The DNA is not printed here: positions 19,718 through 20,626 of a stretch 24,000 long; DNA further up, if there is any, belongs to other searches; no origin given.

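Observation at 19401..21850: Four-gene operon: ABC-type ATPase + DUF4276 (Toprim-like) + 61-aa ORF + XRE HTH, a split OLD/PARIS/AbiL-like candidate defence module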

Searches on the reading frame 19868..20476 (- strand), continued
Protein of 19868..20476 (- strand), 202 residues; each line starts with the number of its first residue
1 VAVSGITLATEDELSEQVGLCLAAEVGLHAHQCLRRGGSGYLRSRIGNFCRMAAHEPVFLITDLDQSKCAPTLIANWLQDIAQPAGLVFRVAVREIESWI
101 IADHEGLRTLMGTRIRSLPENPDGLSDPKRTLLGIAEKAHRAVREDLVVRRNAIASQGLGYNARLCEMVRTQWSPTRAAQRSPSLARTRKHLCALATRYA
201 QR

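Call 51: fold_search(model_id=the predicted structure, library=viral)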
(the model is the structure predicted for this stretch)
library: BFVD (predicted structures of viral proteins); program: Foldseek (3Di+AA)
matches with E <= 10: 482; with E <= 0.001: 0
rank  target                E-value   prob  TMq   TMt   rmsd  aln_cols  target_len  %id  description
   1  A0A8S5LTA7            6.6e-02  0.90  0.45  0.43   6.4       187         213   10  RloB-like protein [Myoviridae sp. ct25F5]
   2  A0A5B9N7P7            8.3e-02  0.18  0.20  0.20  11.8       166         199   14  Uncharacterized protein [Aeromonas phage 4L372D]
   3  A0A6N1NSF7            1.7e-01  0.15  0.27  0.21  18.5       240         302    6  Putative orfan [Tupanvirus soda lake]
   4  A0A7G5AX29            1.8e-01  0.11  0.23  0.21  15.7       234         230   14  Protein OPG061 [Molluscum contagiosum virus subtype 1]
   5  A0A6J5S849            1.9e-01  0.12  0.25  0.15  19.0       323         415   10  DNA topoisomerase [uncultured Caudovirales phage]
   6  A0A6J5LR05            2.0e-01  0.18  0.31  0.08  11.4       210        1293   12  Uncharacterized protein [uncultured Caudovirales phage]
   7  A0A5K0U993            2.2e-01  0.15  0.26  0.22  13.2       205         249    9  Putative hydrolase [Yasminevirus sp. GU-2018]
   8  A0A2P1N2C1            2.8e-01  0.21  0.32  0.15  11.2       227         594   11  SGNH hydrolase-type esterase domain-containing protein [Mycobacterium phage Naca]
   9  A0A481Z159            3.0e-01  0.23  0.22  0.23   6.7       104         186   13  Uncharacterized protein [Mimivirus LCMiAC01]
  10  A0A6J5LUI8            3.2e-01  0.15  0.20  0.15   9.9       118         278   14  Nucleotide-diphospho-sugar transferase domain-containing protein [uncultured Caudovirales phage]
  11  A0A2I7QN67            3.6e-01  0.14  0.27  0.15  11.9       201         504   12  (no name in the UniProt tables at hand)
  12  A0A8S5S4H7            4.0e-01  0.54  0.29  0.25   5.4        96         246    9  Response regulator [Siphoviridae sp. ctiV651]
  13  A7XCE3                4.0e-01  0.08  0.25  0.24  18.0       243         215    8  Protein OPG061 [Tanapox virus]
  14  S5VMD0                4.5e-01  0.13  0.27  0.33  19.9       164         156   10  Uncharacterized protein [Pseudomonas phage PaBG]
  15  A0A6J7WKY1            4.5e-01  0.08  0.18  0.18  11.3       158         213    9  Uncharacterized protein [uncultured Caudovirales phage]
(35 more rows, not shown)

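Call 52: search_protein_families(library=pfam, alignment_id=A1, max_evalue=1)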
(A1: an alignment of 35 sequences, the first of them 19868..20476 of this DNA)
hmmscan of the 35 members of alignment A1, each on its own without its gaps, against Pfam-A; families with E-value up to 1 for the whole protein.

A. member 1, window:19868-20476:- (202 aa): 1 family
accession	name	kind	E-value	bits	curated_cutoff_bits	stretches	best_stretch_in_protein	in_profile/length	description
PF14103.11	DUF4276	-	0.0011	19.7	30.2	1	42-136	40-142/192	Domain of unknown function (DUF4276)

B. families by the number of members that match (of 35 scanned): 5 families
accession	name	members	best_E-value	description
PF14103.11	DUF4276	35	2.4e-09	Domain of unknown function (DUF4276)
PF14383.11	VARLMGL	1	0.032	DUF761-associated sequence motif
PF01416.25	PseudoU_synth_1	1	0.041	tRNA pseudouridine synthase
PF13228.11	DUF4037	1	0.083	Domain of unknown function (DUF4037)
PF19750.4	DUF6237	1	0.18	Family of unknown function (DUF6237)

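Call 58: find_encoding_contigs(protein=P0001, flank=5000, max_places=4)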
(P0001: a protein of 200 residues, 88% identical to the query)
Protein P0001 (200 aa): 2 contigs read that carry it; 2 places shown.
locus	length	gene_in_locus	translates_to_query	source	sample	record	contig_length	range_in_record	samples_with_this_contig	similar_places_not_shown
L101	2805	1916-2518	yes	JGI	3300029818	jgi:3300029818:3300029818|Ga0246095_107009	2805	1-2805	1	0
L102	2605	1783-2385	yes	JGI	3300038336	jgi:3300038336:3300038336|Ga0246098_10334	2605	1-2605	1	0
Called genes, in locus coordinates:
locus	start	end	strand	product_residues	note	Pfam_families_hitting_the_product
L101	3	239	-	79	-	?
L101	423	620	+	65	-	PF04255:DUF433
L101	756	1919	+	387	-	PF02463:SMC_N (faint), PF13175:AAA_15 (weak), PF13555:AAA_29 (weak), PF13304:AAA_21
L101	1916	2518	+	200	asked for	PF14103:DUF4276 (weak)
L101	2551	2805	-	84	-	?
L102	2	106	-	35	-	?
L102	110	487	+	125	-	PF04255:DUF433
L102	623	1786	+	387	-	PF02463:SMC_N (faint), PF13175:AAA_15 (weak), PF13555:AAA_29 (weak), PF13304:AAA_21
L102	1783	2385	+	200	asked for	PF14103:DUF4276 (weak)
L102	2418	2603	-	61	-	?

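Call 59: find_encoding_contigs(protein=P0002, flank=6000, max_places=4)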
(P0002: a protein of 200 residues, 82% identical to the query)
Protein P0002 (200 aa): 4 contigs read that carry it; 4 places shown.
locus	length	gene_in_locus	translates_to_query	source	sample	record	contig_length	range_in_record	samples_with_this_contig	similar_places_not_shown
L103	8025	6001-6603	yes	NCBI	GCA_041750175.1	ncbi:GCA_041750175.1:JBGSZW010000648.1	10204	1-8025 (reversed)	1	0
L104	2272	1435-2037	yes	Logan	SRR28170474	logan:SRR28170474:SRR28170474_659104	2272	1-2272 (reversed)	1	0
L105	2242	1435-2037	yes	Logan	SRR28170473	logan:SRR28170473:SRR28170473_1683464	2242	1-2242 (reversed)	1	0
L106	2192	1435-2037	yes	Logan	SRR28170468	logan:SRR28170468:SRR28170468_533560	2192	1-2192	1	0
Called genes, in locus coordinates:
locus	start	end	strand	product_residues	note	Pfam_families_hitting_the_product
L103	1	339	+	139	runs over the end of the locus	PF13470:PIN_3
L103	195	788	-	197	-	PF04014:MazE_antitoxin (weak)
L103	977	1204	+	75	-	PF04255:DUF433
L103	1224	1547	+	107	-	PF18480:DUF5615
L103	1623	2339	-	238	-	PF08843:AbiEii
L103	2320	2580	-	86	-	-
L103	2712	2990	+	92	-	-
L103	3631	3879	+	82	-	PF13683:rve_3, PF13333:rve_2 (weak)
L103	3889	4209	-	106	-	PF00872:Transposase_mut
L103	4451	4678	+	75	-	PF04255:DUF433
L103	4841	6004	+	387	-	PF02463:SMC_N (faint), PF13175:AAA_15 (weak), PF13555:AAA_29 (weak), PF13304:AAA_21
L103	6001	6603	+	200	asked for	PF14103:DUF4276 (weak)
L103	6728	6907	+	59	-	PF18480:DUF5615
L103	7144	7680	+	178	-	-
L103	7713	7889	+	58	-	-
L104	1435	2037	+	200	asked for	PF14103:DUF4276 (weak)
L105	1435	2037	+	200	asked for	PF14103:DUF4276 (weak)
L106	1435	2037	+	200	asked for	PF14103:DUF4276 (weak)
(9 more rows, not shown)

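Call 60: find_encoding_contigs(protein=P0003, flank=5000, max_places=4)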
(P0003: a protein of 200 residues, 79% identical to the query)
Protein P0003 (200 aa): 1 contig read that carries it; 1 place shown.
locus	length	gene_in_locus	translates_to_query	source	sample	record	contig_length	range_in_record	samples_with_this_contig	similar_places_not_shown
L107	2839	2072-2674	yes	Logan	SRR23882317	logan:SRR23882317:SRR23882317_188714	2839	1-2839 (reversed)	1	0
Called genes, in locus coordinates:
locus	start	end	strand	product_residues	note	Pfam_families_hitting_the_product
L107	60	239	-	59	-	-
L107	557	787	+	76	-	PF04255:DUF433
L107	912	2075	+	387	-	PF02463:SMC_N (faint), PF13175:AAA_15 (weak), PF13555:AAA_29 (weak), PF13304:AAA_21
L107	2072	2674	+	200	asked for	PF14103:DUF4276 (weak)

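Call 72: search_protein_representatives(alignment_id=A1)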
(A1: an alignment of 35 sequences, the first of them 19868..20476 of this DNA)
Query: 35 sequences, 200 profile positions. Proteins with E-value up to 0.001 (for the whole library): 2505; up to 1e-10: 1855; up to 1e-30: 725. The best 150 are listed.
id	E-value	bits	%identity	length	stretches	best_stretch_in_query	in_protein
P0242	1.6e-80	285.7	-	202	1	1-197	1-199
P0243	4.7e-80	284.2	-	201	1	1-197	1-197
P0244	6.8e-79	280.4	-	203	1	1-198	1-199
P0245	2.6e-76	271.9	-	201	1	1-196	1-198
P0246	3.1e-76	271.7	-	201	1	1-196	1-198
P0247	1.3e-75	269.7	-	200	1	1-195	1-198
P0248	1.9e-75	269.1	-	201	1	1-197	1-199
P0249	3.6e-75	268.2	-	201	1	3-198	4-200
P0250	6.0e-75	267.5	-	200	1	1-196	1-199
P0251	1.8e-74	265.9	-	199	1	1-198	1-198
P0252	2.1e-73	262.5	-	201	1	1-195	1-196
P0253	3.2e-73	261.8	-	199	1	2-196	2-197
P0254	4.8e-73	261.3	-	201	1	1-195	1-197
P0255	1.4e-69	250.0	-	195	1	1-194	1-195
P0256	9.3e-69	247.3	-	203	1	1-195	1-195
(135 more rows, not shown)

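Call 86: search_protein_families(library=pfam, alignment_id=A3, max_evalue=0.0001)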
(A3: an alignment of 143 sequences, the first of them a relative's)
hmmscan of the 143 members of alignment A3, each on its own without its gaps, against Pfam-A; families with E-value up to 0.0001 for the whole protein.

A. member 1, L005:3136-3426:+ (96 aa): 1 family
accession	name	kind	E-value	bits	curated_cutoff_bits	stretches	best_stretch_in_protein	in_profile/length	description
PF04255.20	DUF433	-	4.5e-19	68.5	23.6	1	38-92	1-55/56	Protein of unknown function (DUF433)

B. families by the number of members that match (of 143 scanned): 15 families
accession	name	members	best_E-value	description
PF02152.23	FolB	2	3.7e-21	Dihydroneopterin aldolase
PF02639.20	DUF188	1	3.6e-40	Uncharacterized BCR, YaiI/YqxD family COG1671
PF00085.26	Thioredoxin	1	1e-29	Thioredoxin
PF04073.20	tRNA_edit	1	2.5e-22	Aminoacyl-tRNA editing domain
PF11146.13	DUF2905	1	1.9e-21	Protein of unknown function (DUF2905)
PF04255.20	DUF433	1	4.5e-19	Protein of unknown function (DUF433)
PF11625.14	DUF3253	1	1.8e-13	Protein of unknown function (DUF3253)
PF13098.12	Thioredoxin_2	1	3.5e-10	Thioredoxin-like domain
PF15919.11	HicB_lk_antitox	1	8.1e-09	HicB_like antitoxin of bacterial toxin-antitoxin system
PF21352.3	Zn_ribbon_Thio2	1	2.3e-08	Thioredoxin 2, N-terminal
PF05534.18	HicB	1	3.5e-07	HicB family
PF04014.23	MazE_antitoxin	1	5.4e-06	Antidote-toxin recognition MazE, bacterial antitoxin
PF14595.12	Thioredoxin_9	1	2.6e-05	Thioredoxin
PF13905.12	Thioredoxin_8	1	3e-05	Thioredoxin-like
PF01381.28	HTH_3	1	7.8e-05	Helix-turn-helix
